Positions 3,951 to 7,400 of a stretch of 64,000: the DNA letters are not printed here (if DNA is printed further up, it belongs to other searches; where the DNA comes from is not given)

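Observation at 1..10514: Local amplification of a giant multidomain GH-A hydrolase: three paralogs, two in tandem with the translation-initiation region co-duplicated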

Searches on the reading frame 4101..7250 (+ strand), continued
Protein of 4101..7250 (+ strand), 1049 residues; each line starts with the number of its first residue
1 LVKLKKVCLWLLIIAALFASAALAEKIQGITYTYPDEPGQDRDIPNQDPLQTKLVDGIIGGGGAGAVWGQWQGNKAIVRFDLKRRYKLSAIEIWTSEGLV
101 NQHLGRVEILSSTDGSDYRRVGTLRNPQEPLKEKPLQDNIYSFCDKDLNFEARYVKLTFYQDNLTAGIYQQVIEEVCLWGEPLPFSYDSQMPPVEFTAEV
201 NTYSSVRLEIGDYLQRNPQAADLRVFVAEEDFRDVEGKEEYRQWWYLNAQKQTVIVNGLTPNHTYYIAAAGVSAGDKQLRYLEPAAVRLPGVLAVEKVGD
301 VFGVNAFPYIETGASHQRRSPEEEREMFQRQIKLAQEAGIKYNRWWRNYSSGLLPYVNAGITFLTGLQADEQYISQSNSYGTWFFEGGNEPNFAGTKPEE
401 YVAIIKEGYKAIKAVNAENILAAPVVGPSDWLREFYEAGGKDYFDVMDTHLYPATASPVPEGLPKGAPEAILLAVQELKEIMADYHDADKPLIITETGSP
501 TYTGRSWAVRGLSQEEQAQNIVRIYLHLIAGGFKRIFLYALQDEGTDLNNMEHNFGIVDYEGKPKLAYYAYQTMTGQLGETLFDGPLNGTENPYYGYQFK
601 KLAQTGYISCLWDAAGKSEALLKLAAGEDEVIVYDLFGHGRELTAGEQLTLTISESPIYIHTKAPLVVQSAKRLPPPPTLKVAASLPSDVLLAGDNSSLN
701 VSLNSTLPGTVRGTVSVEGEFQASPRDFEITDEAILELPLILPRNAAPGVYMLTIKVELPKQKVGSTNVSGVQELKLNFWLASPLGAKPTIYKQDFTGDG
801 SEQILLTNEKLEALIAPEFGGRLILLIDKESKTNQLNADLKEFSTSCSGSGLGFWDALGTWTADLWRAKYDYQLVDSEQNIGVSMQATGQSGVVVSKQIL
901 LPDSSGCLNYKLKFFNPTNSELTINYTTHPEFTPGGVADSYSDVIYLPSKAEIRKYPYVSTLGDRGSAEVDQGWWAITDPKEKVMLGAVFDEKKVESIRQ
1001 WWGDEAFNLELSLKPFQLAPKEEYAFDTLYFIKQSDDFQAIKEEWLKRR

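Call 43: predict_structure(alignment_id=A1)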
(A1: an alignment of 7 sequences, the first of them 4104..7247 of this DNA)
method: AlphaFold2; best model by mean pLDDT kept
length: 1048 residues; sequences in the alignment: 7
mean_pLDDT: 57.8   pTM: 0.37
mean pLDDT of the five models: 57.8, 54.8, 53.8, 51.0, 48.4
residues with pLDDT >= 90: 17; 70-90: 312; 50-70: 336; < 50: 383
segments of 3 or more residues with pLDDT < 50: 1-4, 16-22, 37-71, 164-168, 183-204, 229-239, 241-250, 256-262, 273-324, 338-394, 421-425, 451-466, 494-510, 536-555, 835-865, 924-974, 988-1012
pLDDT, mean of each block of 10 residues (from residue 1): 58 55 53 49 35 30 34 64 77 73 81 76 80 73 79 79 48 72 40 29 51 58 57 46 42 51 55 43 36 31 34 33 50 52 31 28 36 38 29 56 65 53 54 75 59 43 49 65 70 46 39 59 62 47 31 44 61 61 65 68 72 70 69 63 66 70 77 69 81 86 86 87 86 87 82 89 82 83 82 66 80 68 66 45 34 34 53 80 75 75 67 74 47 37 36 40 37 49 50 35 34 62 67 56 63
secondary structure, 60 per line:
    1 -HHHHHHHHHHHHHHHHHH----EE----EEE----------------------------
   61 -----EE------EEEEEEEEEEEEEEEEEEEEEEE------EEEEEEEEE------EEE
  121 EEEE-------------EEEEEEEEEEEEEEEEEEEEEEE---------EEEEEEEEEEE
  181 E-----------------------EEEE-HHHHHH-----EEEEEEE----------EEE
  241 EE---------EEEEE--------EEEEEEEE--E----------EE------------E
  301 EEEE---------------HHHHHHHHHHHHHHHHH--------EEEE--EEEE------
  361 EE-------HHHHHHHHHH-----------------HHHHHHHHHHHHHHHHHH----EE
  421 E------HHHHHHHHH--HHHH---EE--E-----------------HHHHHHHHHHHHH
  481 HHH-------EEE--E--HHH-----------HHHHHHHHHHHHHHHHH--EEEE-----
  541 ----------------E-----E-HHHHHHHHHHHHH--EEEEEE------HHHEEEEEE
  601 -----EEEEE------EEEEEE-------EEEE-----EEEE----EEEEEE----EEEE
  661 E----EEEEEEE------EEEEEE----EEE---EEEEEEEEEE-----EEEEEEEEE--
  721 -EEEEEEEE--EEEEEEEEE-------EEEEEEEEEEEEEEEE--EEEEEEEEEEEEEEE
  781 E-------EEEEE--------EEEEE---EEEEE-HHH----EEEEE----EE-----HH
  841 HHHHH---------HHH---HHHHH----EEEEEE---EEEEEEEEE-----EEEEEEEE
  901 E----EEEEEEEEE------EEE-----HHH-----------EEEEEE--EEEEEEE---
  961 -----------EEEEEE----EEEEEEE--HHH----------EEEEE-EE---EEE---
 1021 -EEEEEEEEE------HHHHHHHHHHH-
elements in order (helices of 4 or more, strands of 3 or more residues): H2-19 E30-32 E74-96 E103-111 E118-124 E138-160 E170-181 E205-208 H210-215 E221-227 E238-242 E252-256 E265-272 E300-304 H320-336 E345-348 E351-354 H370-379 H397-414 E419-421 H428-436 H439-442 H468-483 E491-493 H513-529 E532-535 H565-577 E580-585 E595-600 E606-610 E617-622 E630-633 E639-642 E647-652 E657-661 E666-672 E679-684 E689-691 E695-704 E710-718 E722-729 E732-740 E748-763 E766-781 E789-793 E802-806 E810-814 E823-827 H839-845 H861-865 E870-875 E879-887 E893-901 E906-914 E921-923 E943-948 E951-957 E972-977 E982-988 E1004-1008 E1015-1017 E1022-1030 H1037-1047
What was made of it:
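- On CAZy GH39 (clan GH-A): The AF2 model has alternating strands and helices over residues ~300-580 and an all-beta stretch at 580-672, but pLDDT there is 30-70 (call 43).
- The full-length structure model is poor (pLDDT 57.8, call 43).
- Tried and rejected: The full-length AF2 model on 7 sequences was poor (pLDDT 57.8, call 43).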

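Call 46: find_homologous_proteins(query=A3, max_evalue=0.00001)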
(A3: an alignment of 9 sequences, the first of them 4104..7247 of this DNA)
Query A3 (9 sequences) (1048 aa, profile of the alignment): 7 proteins with E <= 0.00001 among 8000 candidates.
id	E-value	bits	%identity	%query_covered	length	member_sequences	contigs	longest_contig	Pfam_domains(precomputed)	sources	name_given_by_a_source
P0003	0.0e+0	1764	69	98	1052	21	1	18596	PF00754.32,PF22633.4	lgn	-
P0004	0.0e+0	1757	64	100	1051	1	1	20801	PF00754.32,PF11790.15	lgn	-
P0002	0.0e+0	1749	75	99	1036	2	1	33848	PF00754.32,PF22633.4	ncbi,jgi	jgi:hypothetical protein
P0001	0.0e+0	1740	100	100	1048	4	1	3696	-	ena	-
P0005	0.0e+0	1228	47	62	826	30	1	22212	PF00754.32,PF11790.15,PF22633.4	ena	-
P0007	0.0e+0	1205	47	61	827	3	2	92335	PF00754.32,PF11790.15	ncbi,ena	-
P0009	2.2e-25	107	37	9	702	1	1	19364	-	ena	-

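Call 51: search_protein_families(library=pfam, proteins=[P0007], max_evalue=0.001)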
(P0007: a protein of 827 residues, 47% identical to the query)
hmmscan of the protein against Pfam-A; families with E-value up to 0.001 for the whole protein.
P0007 (827 aa): 2 families
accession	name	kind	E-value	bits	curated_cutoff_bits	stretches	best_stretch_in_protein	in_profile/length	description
PF11790.14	Glyco_hydro_cc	-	2.9e-08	34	21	1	530-727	59-237/237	Glycosyl hydrolase catalytic core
PF00754.31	F5_F8_type_C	-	6.2e-06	26.8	28.2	0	225-316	26-111/127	F5/8 type C domain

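Call 55: search_protein_families(library=ncbifam, proteins=[window:4104-7247:+, P0007, L004:954-2678:+], max_evalue=0.01)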
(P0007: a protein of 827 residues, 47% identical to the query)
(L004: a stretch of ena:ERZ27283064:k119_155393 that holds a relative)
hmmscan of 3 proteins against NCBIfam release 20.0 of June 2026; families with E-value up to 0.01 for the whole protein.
window:4104-7247:+ (1048 aa): 0 families

P0007 (827 aa): 0 families

L004:954-2678:+ (575 aa): 0 families

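Call 68: fold_search(model_id=the predicted structure, library=pdb)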
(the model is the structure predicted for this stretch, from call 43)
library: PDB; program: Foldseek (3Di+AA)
matches with E <= 10: 1686; with E <= 0.001: 134
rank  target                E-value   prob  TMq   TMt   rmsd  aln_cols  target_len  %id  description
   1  3iaq_A                6.4e-11  1.00  0.13  0.13  29.1      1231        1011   10  E. coli (lacz) beta-galactosidase (E416V) (released 2009-12-29)
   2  6tte_A                1.1e-10  1.00  0.13  0.14  29.1      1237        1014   10  Beta-galactosidase in complex with PETG (released 2020-01-15)
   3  6cvm_A                1.2e-10  1.00  0.13  0.13  29.4      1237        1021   10  Atomic resolution cryo-EM structure of beta-galactosidase (released 2018-05-30)
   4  4duv_B                1.8e-10  1.00  0.14  0.14  29.1      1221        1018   11  E. coli (lacZ) beta-galactosidase (G974A) 2-deoxy-galactosyl-enzyme and bis-Tris complex (released 2013-04-03)
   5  3vd9_B                1.9e-10  1.00  0.13  0.13  28.7      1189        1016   11  E. coli (lacZ) beta-galactosidase (N460S) in complex with IPTG (released 2012-04-11)
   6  3vd4_A                2.1e-10  1.00  0.13  0.14  29.0      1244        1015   11  E. coli (lacZ) beta-galactosidase (N460D) in complex with IPTG (released 2012-04-11)
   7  4ttg_A                2.9e-10  1.00  0.13  0.14  29.0      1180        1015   10  Beta-galactosidase (E. coli) in the presence of potassium chloride. (released 2015-03-25)
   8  4duw_A                2.9e-10  1.00  0.13  0.14  28.2      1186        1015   11  E. coli (lacZ) beta-galactosidase (G974A) in complex with allolactose (released 2013-03-20)
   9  3vd9_A                2.9e-10  1.00  0.13  0.14  28.9      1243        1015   12  E. coli (lacZ) beta-galactosidase (N460S) in complex with IPTG (released 2012-04-11)
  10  6kuz_D                3.1e-10  1.00  0.13  0.13  28.9      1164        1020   11  E.coli beta-galactosidase (E537Q) in complex with fluorescent probe KSL01 (released 2020-07-08)
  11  3iap_A                3.1e-10  1.00  0.13  0.13  28.9      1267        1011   10  E. coli (lacZ) beta-galactosidase (E416Q) (released 2009-12-29)
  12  1px3_B                3.2e-10  1.00  0.13  0.14  29.0      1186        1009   10  E. COLI (LACZ) BETA-GALACTOSIDASE (G794A) (released 2004-06-15)
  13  3vd5_A                3.4e-10  1.00  0.13  0.13  28.9      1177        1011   11  E. coli (lacZ) beta-galactosidase (N460S) (released 2012-04-11)
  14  3t0b_A                3.9e-10  1.00  0.13  0.13  28.9      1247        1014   11  E. coli (LacZ) beta-galactosidase (S796T) IPTG complex (released 2012-01-18)
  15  3t2p_B                4.1e-10  1.00  0.13  0.13  28.8      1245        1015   10  E. coli (lacZ) beta-galactosidase (S796D) in complex with IPTG (released 2012-01-18)
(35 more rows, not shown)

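Call 69: search_protein_representatives(alignment_id=A1)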
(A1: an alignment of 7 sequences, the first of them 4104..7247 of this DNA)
Query: 7 sequences, 1051 profile positions. Proteins with E-value up to 0.001 (for the whole library): 8689; up to 1e-10: 2346; up to 1e-30: 115. The best 150 are listed.
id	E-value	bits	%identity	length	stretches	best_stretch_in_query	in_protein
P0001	0.0e+00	2043.2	-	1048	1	1-1051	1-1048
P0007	0.0e+00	1310.8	-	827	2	28-675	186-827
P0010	1.2e-175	602.5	-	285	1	339-621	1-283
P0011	4.9e-152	524.3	-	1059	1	49-1038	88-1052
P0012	3.9e-148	511.4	-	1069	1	49-1030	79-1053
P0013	9.1e-127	440.6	-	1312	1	54-1040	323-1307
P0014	4.9e-126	438.2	-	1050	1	65-1027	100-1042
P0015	1.4e-125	436.7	-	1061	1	40-1036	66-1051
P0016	2.9e-122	425.7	-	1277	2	50-1037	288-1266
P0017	3.8e-122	425.3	-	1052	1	51-1037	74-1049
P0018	1.2e-115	403.8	-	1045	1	51-1024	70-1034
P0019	3.2e-115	402.4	-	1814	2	53-702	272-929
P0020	1.0e-113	397.4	-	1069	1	51-1026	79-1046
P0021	1.2e-110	387.3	-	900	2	63-673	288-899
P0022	1.8e-107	376.8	-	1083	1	47-1031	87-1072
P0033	8.2e-95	334.8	-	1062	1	46-1024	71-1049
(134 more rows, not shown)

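Call 71: search_solved_structures(query=A5, max_evalue=1, show_alignments=3)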
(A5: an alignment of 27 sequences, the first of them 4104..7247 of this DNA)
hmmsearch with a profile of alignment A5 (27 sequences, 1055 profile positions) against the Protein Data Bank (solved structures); distinct sequences matched with E-value up to 1: 107 (the best 60 are shown).
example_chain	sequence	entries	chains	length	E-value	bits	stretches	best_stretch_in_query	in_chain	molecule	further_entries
5jvk_A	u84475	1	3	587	1.9e-19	72.4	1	401-687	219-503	Uncharacterized protein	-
5bx9_A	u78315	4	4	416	2.9e-10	42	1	513-600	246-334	PslG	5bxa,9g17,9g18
4zn2_A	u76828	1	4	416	2.9e-10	42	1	513-600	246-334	PslG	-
2bs9_A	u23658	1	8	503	3.2e-10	41.9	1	394-599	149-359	BETA-XYLOSIDASE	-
1w91_A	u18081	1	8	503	3.2e-10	41.9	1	394-599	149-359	BETA-XYLOSIDASE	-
6q63_A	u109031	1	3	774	5.8e-10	41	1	72-184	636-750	Beta-hexosaminidase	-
4m29_A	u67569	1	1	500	4.3e-09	38.1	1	394-595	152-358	Beta-xylosidase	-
1px8_A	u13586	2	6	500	4.7e-09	38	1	398-594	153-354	Beta-xylosidase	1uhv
4ekj_A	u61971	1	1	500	4.9e-09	37.9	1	394-595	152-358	Beta-xylosidase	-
2bfg_A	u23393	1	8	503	1.5e-08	36.3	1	396-599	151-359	BETA-XYLOSIDASE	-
6uqj_A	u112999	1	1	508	1.6e-07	32.9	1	393-596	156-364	Beta-xylosidase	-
8i0x_B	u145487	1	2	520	2.8e-07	32.1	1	398-595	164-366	Glycoside hydrolase family 39 beta-xylosidase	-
8i0j_A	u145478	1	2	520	2.8e-07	32.1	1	398-595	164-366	Glycoside hydrolase family 39 beta-xylosidase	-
4lpl_A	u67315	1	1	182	1.3e-06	29.9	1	89-183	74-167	Glycosyl hydrolase, family 31/fibronectin type III domain protein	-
4lks_A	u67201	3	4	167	2.2e-06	29.1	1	62-196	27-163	Glycosyl hydrolase, family 31/fibronectin type III domain protein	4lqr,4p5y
2j7m_A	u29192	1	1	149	8.7e-05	23.9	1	74-183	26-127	HYALURONIDASE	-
2jd9_A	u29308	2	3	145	0.0052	18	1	93-197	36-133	YECBM32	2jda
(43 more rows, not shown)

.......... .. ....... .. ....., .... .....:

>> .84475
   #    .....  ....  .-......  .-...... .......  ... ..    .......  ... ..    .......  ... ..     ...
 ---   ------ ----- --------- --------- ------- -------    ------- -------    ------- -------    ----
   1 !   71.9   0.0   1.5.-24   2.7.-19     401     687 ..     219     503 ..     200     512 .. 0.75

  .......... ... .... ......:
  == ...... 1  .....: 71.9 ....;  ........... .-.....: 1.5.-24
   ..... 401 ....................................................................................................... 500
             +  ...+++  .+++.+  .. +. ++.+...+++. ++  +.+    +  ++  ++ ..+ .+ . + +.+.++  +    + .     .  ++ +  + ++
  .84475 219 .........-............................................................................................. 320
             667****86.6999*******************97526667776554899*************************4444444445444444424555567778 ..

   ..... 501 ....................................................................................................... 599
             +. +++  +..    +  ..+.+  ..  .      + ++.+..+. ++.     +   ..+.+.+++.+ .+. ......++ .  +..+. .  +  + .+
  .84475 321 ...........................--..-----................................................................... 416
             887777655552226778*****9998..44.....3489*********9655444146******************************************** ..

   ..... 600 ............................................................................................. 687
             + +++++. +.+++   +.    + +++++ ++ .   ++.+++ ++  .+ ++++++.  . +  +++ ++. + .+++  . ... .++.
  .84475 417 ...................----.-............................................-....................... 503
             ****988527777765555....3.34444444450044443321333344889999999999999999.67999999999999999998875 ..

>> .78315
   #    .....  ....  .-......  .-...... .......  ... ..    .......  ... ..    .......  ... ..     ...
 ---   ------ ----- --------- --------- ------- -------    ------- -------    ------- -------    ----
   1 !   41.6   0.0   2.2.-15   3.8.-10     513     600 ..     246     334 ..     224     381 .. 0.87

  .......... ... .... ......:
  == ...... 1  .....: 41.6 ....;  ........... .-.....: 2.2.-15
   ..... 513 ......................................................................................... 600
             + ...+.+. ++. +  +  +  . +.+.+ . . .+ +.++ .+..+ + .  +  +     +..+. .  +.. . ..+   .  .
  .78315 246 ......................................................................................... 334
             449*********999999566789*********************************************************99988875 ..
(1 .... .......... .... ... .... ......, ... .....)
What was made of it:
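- On CAZy GH39 (clan GH-A): It aligns with VTEIGW of 5jvk and STEWGW of PslG (call 71). The alignment to 5jvk runs through its beta-sandwich (call 71).
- On CBM32 / F5/8 type C domain: The profile hits CBM32 structures 4lpl, 4lks, 2j7m and 2jd9 at 1e-6 to 5e-3 (call 71).
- Closest known: GH39wh2 of Bacteroides cellulosilyticus WH2. Same: It is the best solved relative of the catalytic module (profile E 1.9e-19, call 71).
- Closest known: PslG of Pseudomonas aeruginosa. Same: Profile hit at E 2.9e-10 across the nucleophile strand and following helices ('listEfGys' vs '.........', call 71).
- The profile of 27 sequences hits GH39 crystal structures: 5jvk at 1.9e-19, PslG at 2.9e-10, and further GH39 beta-xylosidase structures at 3e-10 to 9e-5 (call 71).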
